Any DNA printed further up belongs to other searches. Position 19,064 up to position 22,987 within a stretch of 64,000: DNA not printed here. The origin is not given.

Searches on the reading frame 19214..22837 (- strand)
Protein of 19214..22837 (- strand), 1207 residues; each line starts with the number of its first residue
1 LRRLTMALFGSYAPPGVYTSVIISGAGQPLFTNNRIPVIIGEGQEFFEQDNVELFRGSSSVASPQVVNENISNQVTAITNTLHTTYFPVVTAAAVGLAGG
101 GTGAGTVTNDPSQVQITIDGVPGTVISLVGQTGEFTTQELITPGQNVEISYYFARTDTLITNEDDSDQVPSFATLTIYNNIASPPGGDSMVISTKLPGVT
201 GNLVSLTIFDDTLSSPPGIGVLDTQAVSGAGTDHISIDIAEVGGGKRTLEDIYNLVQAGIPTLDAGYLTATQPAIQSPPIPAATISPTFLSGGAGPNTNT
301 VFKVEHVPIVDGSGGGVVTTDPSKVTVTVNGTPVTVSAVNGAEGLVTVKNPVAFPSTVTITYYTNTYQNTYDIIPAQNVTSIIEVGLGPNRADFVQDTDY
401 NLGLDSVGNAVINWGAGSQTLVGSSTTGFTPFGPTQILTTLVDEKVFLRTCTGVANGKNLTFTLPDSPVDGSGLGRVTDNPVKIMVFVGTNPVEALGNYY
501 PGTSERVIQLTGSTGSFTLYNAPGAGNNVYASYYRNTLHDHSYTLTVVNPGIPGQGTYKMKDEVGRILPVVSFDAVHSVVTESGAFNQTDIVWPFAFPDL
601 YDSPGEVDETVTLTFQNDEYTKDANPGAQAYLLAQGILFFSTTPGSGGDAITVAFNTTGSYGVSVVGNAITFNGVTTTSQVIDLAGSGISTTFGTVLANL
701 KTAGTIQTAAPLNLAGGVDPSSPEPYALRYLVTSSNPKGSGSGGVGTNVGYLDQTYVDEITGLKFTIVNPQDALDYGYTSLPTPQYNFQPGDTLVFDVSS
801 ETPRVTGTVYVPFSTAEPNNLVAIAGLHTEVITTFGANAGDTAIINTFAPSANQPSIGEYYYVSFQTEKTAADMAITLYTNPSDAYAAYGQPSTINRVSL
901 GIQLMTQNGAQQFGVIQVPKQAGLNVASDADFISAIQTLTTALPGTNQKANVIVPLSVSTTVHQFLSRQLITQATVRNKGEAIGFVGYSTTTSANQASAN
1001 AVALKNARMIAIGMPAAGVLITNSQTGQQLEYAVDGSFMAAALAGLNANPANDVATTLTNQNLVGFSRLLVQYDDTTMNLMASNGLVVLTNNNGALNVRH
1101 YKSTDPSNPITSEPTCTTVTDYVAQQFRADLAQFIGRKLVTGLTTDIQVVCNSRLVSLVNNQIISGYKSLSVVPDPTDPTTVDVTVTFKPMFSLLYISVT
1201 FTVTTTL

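Call 11: search_protein_families(library=phrogs, proteins=[window:19214-22837:-], max_evalue=0.0001)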
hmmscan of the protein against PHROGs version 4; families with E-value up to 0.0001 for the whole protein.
window:19214-22837:- (1207 aa): 1 family
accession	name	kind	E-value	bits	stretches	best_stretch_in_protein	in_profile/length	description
phrog_2839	-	tail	2.4e-24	86.7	1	876-1205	241-566/581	tail sheath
